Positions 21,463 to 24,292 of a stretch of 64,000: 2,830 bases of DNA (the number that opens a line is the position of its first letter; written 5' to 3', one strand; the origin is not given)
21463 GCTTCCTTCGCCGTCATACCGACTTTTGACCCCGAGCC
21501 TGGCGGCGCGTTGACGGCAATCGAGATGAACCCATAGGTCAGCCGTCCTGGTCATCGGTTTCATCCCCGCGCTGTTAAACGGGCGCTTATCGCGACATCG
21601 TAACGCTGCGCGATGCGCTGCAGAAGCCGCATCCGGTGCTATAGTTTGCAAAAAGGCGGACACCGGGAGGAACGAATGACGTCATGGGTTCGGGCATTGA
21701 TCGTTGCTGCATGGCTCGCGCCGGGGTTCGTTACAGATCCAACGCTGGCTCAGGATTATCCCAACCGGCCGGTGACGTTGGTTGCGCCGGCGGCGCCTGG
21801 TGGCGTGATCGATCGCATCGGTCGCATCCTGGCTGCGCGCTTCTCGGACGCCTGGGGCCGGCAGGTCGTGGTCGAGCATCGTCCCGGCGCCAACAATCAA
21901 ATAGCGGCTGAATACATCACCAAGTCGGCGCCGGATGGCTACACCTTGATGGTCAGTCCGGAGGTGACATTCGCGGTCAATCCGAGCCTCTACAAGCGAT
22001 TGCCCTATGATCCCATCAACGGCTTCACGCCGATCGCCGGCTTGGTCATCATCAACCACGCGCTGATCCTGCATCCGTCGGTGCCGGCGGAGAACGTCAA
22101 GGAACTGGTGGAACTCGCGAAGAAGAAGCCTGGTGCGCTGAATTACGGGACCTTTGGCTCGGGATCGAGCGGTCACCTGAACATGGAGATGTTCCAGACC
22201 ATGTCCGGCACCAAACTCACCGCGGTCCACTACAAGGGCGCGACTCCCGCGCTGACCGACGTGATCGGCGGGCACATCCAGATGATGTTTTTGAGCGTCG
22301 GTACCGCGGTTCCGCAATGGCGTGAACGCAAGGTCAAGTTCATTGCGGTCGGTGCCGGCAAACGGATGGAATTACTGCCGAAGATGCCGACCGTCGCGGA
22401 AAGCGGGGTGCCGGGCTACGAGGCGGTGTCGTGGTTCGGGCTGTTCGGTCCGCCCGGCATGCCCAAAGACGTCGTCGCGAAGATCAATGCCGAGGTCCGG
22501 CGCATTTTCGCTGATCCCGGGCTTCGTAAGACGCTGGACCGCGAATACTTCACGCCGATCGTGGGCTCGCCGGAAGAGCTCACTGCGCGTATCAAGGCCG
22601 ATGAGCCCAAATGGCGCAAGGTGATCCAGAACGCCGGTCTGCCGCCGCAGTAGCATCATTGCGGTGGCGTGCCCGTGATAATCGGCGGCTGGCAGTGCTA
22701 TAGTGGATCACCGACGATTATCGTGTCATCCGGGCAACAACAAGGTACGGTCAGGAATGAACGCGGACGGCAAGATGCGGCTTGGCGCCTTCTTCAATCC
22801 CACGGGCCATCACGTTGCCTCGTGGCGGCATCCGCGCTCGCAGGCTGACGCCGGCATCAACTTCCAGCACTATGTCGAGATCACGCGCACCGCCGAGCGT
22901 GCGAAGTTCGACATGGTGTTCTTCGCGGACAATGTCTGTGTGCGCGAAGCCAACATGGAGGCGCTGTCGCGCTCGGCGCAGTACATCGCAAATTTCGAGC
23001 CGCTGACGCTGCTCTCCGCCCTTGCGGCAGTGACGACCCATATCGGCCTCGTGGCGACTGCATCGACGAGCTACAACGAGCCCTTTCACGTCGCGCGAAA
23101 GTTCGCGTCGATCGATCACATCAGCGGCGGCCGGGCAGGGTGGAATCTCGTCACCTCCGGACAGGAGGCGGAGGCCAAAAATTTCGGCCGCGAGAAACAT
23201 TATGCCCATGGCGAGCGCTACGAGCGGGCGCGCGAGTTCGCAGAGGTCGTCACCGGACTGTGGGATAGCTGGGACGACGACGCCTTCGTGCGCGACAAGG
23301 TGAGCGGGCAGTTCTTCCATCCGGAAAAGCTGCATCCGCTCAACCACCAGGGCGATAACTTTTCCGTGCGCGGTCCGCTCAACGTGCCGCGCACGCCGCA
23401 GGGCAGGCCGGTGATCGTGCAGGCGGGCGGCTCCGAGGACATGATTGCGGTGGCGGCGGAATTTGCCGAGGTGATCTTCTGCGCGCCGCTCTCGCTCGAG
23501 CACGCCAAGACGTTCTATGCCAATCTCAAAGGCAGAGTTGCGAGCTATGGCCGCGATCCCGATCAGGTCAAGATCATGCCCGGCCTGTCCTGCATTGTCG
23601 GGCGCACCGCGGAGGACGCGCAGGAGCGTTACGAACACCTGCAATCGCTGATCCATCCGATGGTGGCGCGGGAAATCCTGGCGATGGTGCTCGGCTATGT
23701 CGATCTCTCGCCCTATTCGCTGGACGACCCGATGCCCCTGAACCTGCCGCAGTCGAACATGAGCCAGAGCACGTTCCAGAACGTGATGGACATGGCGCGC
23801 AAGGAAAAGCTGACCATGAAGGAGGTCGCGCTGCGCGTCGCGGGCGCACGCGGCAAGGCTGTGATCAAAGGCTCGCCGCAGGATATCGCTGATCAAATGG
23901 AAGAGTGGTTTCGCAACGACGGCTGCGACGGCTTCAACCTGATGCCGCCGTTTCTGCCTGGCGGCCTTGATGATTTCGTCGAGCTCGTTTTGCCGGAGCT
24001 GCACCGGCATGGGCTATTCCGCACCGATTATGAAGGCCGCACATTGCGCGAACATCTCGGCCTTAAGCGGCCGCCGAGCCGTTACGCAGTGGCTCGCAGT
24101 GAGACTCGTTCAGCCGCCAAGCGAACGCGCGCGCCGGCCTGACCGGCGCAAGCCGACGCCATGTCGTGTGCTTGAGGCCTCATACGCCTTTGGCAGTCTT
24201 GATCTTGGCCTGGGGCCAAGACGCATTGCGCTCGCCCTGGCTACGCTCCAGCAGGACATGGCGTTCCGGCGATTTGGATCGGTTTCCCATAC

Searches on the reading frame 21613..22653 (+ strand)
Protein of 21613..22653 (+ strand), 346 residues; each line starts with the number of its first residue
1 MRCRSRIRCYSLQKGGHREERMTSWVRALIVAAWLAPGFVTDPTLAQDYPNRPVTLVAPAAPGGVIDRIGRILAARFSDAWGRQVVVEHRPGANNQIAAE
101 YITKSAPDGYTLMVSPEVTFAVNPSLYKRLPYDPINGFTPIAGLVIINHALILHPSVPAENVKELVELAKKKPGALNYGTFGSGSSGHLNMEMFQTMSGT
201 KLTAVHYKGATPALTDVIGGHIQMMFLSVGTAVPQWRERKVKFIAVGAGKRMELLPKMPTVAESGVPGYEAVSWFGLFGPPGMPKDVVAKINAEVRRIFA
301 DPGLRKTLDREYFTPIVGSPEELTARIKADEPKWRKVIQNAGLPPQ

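Call 58: search_protein_families(library=pfam, proteins=[window:21613-22653:+], max_evalue=0.00001)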
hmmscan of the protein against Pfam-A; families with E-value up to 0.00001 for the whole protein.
window:21613-22653:+ (346 aa): 1 family
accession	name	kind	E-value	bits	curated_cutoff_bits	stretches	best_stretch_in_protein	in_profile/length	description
PF03401.19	TctC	-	2.6e-61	208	27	1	70-343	2-274/274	Tripartite tricarboxylate transporter family receptor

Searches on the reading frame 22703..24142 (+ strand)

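Call 58: search_protein_families(library=pfam, proteins=[window:22703-24142:+], max_evalue=0.00001)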
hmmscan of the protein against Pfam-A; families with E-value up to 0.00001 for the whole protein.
window:22703-24142:+ (479 aa): 1 family
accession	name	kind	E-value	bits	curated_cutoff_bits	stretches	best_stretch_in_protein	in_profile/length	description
PF00296.26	Bac_luciferase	-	2.1e-54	185.5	27.9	1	38-407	6-311/314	Luciferase-like monooxygenase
